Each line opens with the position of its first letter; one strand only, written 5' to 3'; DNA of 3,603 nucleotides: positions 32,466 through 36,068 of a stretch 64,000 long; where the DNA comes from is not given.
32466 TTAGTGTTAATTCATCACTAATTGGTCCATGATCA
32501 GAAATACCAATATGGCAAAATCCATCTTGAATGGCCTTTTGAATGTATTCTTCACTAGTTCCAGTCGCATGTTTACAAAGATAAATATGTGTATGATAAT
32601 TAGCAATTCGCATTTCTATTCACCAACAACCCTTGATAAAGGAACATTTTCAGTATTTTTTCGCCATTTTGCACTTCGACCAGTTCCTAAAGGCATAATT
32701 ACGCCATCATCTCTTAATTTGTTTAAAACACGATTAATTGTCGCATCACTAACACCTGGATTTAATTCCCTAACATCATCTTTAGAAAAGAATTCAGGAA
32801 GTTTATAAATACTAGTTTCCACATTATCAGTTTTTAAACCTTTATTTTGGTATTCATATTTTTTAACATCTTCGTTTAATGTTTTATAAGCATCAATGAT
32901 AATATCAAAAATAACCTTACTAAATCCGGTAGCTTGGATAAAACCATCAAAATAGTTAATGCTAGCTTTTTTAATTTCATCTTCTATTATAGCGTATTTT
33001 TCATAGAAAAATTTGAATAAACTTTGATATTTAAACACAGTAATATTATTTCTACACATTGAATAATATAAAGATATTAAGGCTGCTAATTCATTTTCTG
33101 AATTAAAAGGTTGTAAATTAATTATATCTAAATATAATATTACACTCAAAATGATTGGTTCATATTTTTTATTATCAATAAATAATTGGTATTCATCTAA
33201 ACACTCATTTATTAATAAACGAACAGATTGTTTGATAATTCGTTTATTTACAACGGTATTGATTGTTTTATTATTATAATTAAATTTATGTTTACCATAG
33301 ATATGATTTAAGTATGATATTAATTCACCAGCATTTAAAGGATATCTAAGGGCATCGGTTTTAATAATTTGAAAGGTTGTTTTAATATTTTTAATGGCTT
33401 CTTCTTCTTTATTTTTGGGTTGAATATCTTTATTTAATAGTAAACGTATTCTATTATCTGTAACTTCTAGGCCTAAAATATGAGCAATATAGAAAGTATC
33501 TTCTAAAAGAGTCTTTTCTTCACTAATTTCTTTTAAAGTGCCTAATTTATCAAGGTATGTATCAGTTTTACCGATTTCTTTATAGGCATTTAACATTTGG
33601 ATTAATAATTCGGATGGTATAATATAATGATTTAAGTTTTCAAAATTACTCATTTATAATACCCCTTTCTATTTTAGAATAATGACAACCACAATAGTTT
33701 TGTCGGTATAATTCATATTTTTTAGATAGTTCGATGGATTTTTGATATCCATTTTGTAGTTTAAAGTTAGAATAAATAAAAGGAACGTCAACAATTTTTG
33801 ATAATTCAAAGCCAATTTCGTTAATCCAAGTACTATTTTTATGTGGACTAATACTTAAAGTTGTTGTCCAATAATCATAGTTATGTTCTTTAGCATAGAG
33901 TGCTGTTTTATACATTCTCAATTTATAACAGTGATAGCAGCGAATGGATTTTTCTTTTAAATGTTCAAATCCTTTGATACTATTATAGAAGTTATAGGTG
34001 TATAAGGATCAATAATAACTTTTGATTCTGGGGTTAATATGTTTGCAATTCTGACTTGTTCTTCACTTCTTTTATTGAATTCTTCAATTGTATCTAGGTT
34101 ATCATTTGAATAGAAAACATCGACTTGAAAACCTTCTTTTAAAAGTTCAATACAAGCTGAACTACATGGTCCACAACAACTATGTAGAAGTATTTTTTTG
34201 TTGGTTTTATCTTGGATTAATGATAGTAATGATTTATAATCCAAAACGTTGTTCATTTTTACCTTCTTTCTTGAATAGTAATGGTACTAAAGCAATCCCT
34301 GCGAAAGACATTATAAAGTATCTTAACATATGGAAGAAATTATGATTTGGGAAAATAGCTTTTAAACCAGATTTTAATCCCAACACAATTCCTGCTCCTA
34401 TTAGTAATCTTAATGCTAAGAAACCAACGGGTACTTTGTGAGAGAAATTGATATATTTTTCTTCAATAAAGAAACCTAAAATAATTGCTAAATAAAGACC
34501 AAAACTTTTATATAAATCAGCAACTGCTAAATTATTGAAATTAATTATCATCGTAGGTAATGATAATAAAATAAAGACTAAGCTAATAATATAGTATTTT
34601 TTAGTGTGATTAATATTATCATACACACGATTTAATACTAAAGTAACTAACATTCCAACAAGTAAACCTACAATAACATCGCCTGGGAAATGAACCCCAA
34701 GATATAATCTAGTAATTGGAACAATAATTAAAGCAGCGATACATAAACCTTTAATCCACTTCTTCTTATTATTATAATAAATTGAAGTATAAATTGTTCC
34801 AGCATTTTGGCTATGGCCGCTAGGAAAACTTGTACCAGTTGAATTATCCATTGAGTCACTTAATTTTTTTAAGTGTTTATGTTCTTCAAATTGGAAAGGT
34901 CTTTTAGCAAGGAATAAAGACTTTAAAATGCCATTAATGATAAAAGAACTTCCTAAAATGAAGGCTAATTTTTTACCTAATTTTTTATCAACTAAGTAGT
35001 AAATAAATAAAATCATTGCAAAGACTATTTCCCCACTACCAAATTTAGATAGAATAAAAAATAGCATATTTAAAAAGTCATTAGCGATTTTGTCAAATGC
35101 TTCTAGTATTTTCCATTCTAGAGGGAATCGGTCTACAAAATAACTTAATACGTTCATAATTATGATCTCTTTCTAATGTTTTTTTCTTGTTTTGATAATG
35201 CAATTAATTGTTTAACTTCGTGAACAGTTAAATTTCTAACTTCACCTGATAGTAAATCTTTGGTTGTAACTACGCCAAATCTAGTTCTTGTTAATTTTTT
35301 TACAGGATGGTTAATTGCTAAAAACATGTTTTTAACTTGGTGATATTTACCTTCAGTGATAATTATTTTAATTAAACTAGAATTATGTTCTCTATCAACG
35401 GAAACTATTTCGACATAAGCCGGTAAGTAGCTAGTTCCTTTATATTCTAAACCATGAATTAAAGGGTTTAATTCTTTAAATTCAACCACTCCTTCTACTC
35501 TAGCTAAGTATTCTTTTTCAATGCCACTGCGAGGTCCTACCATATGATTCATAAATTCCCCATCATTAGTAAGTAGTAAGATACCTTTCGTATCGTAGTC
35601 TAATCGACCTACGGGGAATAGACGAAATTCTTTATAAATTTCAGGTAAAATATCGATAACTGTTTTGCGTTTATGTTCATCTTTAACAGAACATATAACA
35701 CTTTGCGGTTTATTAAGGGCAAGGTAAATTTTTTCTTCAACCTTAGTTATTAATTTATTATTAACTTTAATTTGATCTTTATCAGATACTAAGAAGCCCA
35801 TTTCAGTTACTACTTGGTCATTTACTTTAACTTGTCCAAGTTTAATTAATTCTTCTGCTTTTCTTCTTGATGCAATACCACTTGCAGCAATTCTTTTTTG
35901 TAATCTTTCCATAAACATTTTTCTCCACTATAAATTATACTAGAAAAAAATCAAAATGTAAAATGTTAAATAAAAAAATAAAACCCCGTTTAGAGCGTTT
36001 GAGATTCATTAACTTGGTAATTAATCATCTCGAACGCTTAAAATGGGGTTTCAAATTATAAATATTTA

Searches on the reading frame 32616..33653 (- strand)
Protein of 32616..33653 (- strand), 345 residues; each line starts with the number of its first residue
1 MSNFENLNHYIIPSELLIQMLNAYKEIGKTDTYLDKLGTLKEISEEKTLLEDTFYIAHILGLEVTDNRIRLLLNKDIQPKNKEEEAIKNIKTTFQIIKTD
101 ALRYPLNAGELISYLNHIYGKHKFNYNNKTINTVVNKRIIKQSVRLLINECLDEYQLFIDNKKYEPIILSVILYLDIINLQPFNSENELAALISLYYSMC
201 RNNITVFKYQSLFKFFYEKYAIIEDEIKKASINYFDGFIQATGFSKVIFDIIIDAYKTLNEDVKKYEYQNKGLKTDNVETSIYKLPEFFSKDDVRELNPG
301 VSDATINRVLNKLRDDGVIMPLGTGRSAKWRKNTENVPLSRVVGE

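Call 51: search_protein_families(library=pfam, proteins=[window:32616-33653:-], max_evalue=0.1)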
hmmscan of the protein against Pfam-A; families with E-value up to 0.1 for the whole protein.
window:32616-33653:- (345 aa): 4 families
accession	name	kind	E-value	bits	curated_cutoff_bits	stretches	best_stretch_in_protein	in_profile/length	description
PF20529.3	DUF6744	-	4.5e-05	23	27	1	184-267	194-284/314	Family of unknown function (DUF6744)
PF22168.2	DIP2311-like_C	-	0.00011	22.9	27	1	299-332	29-62/63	Transcriptional regulator DIP2311-like, C-terminal domain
PF13545.12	HTH_Crp_2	-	0.025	15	27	1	300-320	33-53/70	Crp-like helix-turn-helix domain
PF24034.1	DUF7343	-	0.07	13.4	27.6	0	300-327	29-56/62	Domain of unknown function (DUF7343)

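Call 52: search_protein_families(library=ncbifam, proteins=[window:32616-33653:-], max_evalue=0.1)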
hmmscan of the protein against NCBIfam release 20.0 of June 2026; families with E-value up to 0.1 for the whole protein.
window:32616-33653:- (345 aa): 0 families

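Call 76: find_homologous_proteins(query=window:32616-33653:-, max_evalue=0.00001)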
Query window:32616-33653:- (345 aa): 96 proteins with E <= 0.00001 among 2645 candidates.
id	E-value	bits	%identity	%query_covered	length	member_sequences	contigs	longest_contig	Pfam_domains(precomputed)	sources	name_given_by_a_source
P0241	5.6e-221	751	100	100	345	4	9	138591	-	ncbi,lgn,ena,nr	ncbi:MAG: hypothetical protein IKC22_04150 [Bacilli bacterium]|nr:hypothetical protein [Bacilli bact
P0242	1.8e-175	601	78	100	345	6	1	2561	PF22168.3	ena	-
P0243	5.1e-172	590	76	100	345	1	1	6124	PF22168.3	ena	-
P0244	1.1e-146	507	66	100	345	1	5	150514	-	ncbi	-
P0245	6.4e-141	488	66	100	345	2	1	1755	-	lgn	-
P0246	3.2e-138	479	64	100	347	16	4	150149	-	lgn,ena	-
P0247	2.2e-128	447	58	100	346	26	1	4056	-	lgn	-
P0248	5.0e-126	439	58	100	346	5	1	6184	-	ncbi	-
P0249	1.2e-125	438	56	100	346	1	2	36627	-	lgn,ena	-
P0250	6.9e-124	432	57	100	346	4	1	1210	-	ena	-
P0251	9.2e-124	431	55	100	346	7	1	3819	-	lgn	-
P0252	3.0e-122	427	58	100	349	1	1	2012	-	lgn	-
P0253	1.3e-119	418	55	100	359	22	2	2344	-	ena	-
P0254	3.9e-115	403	55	100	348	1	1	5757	-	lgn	-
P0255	7.1e-110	386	53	100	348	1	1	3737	-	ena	-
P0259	1.5e-95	339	49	99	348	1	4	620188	-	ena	-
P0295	7.3e-41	159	35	96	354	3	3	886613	-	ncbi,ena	ncbi:MAG: hypothetical protein ACOX5X_04355 [Acholeplasmataceae bacterium]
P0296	1.0e-40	159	31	96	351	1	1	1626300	-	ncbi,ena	-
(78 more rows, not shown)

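Call 77: find_encoding_contigs(protein=P0259, flank=10000, max_places=1)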
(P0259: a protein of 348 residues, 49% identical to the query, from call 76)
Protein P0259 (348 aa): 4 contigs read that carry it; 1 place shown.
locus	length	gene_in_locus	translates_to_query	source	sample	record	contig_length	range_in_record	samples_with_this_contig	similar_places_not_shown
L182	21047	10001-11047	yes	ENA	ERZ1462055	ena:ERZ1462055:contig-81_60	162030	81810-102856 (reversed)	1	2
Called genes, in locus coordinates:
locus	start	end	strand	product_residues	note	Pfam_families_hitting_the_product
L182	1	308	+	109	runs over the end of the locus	PF04327:Peptidase_Prp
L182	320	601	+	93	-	PF01016:Ribosomal_L27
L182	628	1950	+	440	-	PF01018:GTP1_OBG, PF01926:MMR_HSR1, PF02421:FeoB_N, PF09269:DUF1967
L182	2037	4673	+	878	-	PF01624:MutS_I, PF05188:MutS_II, PF05192:MutS_III, PF05190:MutS_IV, PF00488:MutS_V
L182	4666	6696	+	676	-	-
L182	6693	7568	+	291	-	PF01745:IPT (weak), PF13173:AAA_14 (faint), PF01715:IPPT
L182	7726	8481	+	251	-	PF01479:S4 (weak), PF00849:PseudoU_synth_2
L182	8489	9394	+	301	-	PF01569:PAP2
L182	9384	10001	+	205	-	PF02677:QueH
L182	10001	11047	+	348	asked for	-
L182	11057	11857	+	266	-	PF02811:PHP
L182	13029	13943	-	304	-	PF12146:Hydrolase_4, PF00561:Abhydrolase_1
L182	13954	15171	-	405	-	PF00884:Sulfatase (faint), PF01676:Metalloenzyme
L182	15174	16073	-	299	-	PF02899:Phage_int_SAM_1, PF13495:Phage_int_SAM_4, PF00589:Phage_integrase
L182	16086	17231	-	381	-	PF04055:Radical_SAM, PF06969:HemN_C (weak)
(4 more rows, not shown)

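Call 78: find_encoding_contigs(protein=P0296, flank=10000, max_places=1)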
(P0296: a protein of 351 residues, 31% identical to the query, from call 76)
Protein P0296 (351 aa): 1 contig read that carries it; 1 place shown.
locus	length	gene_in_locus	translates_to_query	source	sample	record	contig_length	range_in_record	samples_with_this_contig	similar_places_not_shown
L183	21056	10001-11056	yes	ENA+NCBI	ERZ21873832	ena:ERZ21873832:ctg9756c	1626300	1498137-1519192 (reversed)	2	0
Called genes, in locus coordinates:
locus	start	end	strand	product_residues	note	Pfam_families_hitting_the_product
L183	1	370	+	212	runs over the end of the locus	-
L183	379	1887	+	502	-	-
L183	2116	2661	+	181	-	PF03602:Cons_hypoth95, PF06325:PrmA (weak), PF09445:Methyltransf_15 (weak)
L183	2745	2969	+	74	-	PF03672:UPF0154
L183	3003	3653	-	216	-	PF02660:G3P_acyltransf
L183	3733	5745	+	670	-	PF02518:HATPase_c, PF00204:DNA_gyraseB, PF01751:Toprim, PF00986:DNA_gyraseB_C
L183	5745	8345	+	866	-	PF00521:DNA_topoisoIV, PF03989:DNA_gyraseA_C (weak)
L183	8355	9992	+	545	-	PF00485:PRK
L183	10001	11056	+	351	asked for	-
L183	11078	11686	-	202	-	PF00440:TetR_N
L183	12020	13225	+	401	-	PF00108:Thiolase_N, PF02803:Thiolase_C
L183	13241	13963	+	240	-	PF00106:adh_short, PF08659:KR, PF13561:adh_short_C2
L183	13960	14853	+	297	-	PF00561:Abhydrolase_1, PF12146:Hydrolase_4, PF12697:Abhydrolase_6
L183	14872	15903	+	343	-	PF08545:ACP_syn_III, PF08541:ACP_syn_III_C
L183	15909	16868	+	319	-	PF02653:BPD_transp_2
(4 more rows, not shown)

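Call 91: search_solved_structures(query=window:32616-33653:-, max_evalue=1, show_alignments=1)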
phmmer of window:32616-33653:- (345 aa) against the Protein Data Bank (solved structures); distinct sequences matched with E-value up to 1: 1.
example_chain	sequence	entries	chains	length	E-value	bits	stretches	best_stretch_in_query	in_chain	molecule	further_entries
8uqu_A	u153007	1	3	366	1.2e-15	61.3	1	48-333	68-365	Fido domain-containing protein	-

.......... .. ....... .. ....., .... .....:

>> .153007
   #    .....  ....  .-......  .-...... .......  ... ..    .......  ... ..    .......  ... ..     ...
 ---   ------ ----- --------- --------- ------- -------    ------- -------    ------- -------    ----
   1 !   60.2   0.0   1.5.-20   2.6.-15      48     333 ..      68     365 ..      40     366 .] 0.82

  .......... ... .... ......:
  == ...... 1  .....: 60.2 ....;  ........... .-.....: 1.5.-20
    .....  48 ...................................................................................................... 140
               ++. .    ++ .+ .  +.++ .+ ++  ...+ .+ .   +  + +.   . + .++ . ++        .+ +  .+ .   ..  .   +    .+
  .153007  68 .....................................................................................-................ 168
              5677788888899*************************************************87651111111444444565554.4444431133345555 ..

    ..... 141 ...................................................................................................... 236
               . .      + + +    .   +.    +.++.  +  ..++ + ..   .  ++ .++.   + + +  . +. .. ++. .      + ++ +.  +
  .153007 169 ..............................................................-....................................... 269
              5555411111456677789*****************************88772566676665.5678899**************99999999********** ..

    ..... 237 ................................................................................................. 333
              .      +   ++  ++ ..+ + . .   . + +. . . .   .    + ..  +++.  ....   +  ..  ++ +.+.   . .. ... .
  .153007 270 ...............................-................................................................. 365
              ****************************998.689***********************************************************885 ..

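Call 95: find_encoding_contigs(protein=P0295, flank=10000, max_places=1)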
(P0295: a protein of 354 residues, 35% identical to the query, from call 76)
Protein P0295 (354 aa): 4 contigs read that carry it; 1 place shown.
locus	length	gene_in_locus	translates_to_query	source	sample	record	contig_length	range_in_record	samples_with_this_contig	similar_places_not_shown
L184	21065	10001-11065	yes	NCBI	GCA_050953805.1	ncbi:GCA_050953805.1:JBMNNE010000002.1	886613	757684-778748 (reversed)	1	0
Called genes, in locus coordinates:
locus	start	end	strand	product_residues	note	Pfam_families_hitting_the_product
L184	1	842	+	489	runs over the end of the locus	-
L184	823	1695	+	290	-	PF00483:NTP_transferase, PF12804:NTP_transf_3 (weak)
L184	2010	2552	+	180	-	PF03602:Cons_hypoth95, PF05175:MTS (weak), PF09445:Methyltransf_15 (faint)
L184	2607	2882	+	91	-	PF03672:UPF0154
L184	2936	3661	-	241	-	PF02660:G3P_acyltransf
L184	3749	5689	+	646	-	PF02518:HATPase_c, PF00204:DNA_gyraseB, PF01751:Toprim, PF00986:DNA_gyraseB_C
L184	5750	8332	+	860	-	PF00521:DNA_topoisoIV, PF03989:DNA_gyraseA_C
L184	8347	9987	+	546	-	PF00485:PRK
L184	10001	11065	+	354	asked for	-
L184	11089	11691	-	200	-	PF00440:TetR_N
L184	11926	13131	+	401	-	PF00108:Thiolase_N, PF02803:Thiolase_C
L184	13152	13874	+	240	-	PF00106:adh_short, PF08659:KR, PF01370:Epimerase (faint), PF13561:adh_short_C2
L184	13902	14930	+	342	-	PF08545:ACP_syn_III, PF08541:ACP_syn_III_C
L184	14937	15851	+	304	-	PF02653:BPD_transp_2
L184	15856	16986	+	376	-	PF02653:BPD_transp_2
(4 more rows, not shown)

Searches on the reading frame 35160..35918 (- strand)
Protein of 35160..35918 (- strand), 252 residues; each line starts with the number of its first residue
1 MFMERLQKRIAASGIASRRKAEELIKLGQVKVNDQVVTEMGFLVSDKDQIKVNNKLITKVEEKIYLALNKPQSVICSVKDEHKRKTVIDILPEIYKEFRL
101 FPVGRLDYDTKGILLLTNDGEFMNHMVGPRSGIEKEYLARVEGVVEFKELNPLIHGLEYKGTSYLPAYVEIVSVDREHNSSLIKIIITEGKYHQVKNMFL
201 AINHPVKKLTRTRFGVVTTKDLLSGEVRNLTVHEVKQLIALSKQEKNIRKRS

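Call 26: find_related_loci(query=window:35160-35918:-, collection=metagenome_contigs, flank=10000)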
Query window:35160-35918:- (252 aa) in metagenome_contigs; peptide patterns used: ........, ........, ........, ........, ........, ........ (x = any residue, [..] = any of these).
248 stretches matched a pattern; 26 encode a relative of the query (tblastn E <= 1e-3); 26 distinct loci.
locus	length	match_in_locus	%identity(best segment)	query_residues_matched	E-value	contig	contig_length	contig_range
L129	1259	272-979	51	5-241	2e-77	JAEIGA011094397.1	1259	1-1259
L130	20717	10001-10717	51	3-245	9e-71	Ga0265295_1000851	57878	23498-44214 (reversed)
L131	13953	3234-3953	48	1-244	8e-66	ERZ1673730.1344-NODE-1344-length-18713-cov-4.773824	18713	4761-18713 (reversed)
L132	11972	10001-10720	48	1-244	7e-66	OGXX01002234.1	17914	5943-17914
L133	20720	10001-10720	48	1-244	7e-66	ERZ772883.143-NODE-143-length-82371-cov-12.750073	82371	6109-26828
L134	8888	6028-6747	48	1-244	1e-65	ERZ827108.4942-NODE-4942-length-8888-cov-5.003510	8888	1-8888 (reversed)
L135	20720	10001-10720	48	1-244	1e-65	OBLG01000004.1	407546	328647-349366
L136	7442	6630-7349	48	1-244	2e-65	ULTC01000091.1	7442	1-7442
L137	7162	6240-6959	48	1-244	2e-65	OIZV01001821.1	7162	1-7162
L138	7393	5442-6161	48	1-244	1e-65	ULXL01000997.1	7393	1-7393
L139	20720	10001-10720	48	1-244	1e-64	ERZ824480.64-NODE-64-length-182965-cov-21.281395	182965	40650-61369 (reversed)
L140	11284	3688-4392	47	3-241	3e-64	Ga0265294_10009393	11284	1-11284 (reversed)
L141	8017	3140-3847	48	3-242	4e-63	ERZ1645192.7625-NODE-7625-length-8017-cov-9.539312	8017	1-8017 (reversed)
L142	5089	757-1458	47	1-238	7e-63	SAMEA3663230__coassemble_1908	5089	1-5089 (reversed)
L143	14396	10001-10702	47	1-238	8e-63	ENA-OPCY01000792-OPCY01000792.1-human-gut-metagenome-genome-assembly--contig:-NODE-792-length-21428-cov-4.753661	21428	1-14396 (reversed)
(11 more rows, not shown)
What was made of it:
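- Tried and rejected: Metagenome scan anchored on RluB (call 26).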

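Call 28: find_homologous_proteins(query=window:35160-35918:-, max_evalue=1e-40)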
Query window:35160-35918:- (252 aa): 6259 proteins with E <= 1e-40 among 8000 candidates; the best 120 are listed.
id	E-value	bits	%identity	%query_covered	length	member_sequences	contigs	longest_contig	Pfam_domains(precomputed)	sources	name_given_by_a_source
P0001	1.3e-155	533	100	99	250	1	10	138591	PF00849.28,PF01479.31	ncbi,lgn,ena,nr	ncbi:MAG: rRNA pseudouridine synthase [Bacilli bacterium]|nr:rRNA pseudouridine synthase [Bacilli ba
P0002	5.3e-155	531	100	99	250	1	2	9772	PF00849.28,PF01479.31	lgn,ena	-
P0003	1.2e-154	530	99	99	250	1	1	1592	PF00849.28,PF01479.31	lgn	-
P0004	5.9e-142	489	95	99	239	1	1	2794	PF00849.28,PF01479.31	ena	-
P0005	2.6e-130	451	84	99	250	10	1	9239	PF00849.28,PF01479.31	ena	-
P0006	9.2e-120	416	77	99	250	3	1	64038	PF00849.28,PF01479.31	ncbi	-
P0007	1.4e-114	399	74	99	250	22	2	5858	PF00849.28,PF01479.31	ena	-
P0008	3.7e-112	391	76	99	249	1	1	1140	PF00849.28,PF01479.31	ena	-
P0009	3.9e-106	372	69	99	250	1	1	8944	PF00849.28,PF01479.31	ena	-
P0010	1.1e-104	367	70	99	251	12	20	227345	PF00849.28,PF01479.31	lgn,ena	-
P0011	1.7e-104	366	70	99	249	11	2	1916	PF00849.28,PF01479.31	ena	-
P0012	2.4e-103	363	69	99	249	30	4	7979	PF00849.28,PF01479.31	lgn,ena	-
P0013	4.1e-103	362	68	99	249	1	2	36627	PF00849.28,PF01479.31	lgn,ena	-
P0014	4.1e-103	362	69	99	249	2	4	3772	PF00849.28,PF01479.31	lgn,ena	-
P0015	8.5e-101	354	68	99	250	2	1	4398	PF00849.28,PF01479.31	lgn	-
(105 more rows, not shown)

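Call 29: find_encoding_contigs(protein=P0006, flank=10000, max_places=2)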
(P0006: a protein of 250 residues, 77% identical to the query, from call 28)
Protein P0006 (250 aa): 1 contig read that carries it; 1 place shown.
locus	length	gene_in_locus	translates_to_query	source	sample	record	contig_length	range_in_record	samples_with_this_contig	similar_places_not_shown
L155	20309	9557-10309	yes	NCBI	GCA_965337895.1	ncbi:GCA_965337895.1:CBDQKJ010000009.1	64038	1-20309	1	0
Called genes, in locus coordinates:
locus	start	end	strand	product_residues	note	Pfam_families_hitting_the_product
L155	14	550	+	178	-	-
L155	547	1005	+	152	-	-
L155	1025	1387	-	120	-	-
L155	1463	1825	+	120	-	-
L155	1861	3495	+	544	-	PF00239:Resolvase, PF07508:Recombinase, PF13408:Zn_ribbon_recom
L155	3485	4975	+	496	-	PF00239:Resolvase, PF07508:Recombinase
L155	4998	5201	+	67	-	-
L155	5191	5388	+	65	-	-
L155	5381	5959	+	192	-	PF00239:Resolvase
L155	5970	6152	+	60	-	PF13783:DUF4177 (weak)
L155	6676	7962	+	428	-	PF00078:RVT_1, PF08388:GIIM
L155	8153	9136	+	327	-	PF00144:Beta-lactamase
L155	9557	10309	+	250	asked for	PF01479:S4, PF00849:PseudoU_synth_2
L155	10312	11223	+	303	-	PF01569:PAP2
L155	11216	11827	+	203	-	PF02677:QueH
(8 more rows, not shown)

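Call 30: find_encoding_contigs(protein=P0005, flank=10000, max_places=2)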
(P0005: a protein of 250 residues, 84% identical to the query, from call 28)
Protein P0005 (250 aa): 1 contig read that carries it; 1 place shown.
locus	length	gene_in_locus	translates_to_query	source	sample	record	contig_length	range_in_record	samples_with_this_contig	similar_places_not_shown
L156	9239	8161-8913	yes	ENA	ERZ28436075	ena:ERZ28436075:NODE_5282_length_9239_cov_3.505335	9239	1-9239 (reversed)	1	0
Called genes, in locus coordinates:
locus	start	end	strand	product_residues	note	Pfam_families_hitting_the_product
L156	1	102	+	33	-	?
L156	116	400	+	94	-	PF01016:Ribosomal_L27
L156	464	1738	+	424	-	PF01018:GTP1_OBG, PF02421:FeoB_N, PF01926:MMR_HSR1, PF09269:DUF1967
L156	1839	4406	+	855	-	PF01624:MutS_I, PF05188:MutS_II, PF05192:MutS_III, PF05190:MutS_IV, PF00488:MutS_V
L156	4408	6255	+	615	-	PF02518:HATPase_c (weak), PF13589:HATPase_c_3, PF01119:DNA_mis_repair, PF08676:MutL_C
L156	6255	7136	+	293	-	PF01745:IPT (weak), PF13238:AAA_18 (faint), PF01715:IPPT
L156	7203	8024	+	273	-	PF13354:Beta-lactamase2 (weak), PF00768:Peptidase_S11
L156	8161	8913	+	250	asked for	PF01479:S4, PF00849:PseudoU_synth_2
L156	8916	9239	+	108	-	?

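Call 31: find_encoding_contigs(protein=P0010, flank=10000, max_places=2)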
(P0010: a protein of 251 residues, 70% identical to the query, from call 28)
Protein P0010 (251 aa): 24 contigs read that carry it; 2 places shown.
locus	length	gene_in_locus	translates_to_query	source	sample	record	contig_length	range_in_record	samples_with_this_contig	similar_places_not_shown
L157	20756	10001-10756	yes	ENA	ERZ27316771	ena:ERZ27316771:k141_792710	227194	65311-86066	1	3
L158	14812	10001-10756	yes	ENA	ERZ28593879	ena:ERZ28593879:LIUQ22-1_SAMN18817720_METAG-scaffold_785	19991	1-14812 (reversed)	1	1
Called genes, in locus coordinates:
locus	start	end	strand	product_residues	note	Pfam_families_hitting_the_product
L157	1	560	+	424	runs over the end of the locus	PF01018:GTP1_OBG, PF02421:FeoB_N, PF01926:MMR_HSR1, PF03029:ATP_bind_1 (faint), PF09269:DUF1967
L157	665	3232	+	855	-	PF01624:MutS_I, PF05188:MutS_II, PF05192:MutS_III, PF05190:MutS_IV, PF00488:MutS_V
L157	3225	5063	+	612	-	PF02518:HATPase_c (weak), PF13589:HATPase_c_3, PF01119:DNA_mis_repair, PF16413:Mlh1_C (weak), PF08676:MutL_C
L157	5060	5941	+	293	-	PF01745:IPT (weak), PF13238:AAA_18 (faint), PF01715:IPPT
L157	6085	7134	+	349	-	PF23750:RsgI_M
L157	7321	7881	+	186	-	PF04542:Sigma70_r2, PF08281:Sigma70_r4_2, PF04545:Sigma70_r4 (weak)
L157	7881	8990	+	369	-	PF23750:RsgI_M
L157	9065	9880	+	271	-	PF00768:Peptidase_S11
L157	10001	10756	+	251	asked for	PF01479:S4, PF00849:PseudoU_synth_2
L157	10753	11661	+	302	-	PF14378:PAP2_3 (faint), PF01569:PAP2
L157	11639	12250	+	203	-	PF02677:QueH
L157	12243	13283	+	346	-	-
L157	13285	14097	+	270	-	PF02811:PHP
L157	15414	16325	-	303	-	PF00561:Abhydrolase_1, PF12146:Hydrolase_4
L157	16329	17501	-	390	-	PF00884:Sulfatase (faint), PF01676:Metalloenzyme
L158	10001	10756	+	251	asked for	PF01479:S4, PF00849:PseudoU_synth_2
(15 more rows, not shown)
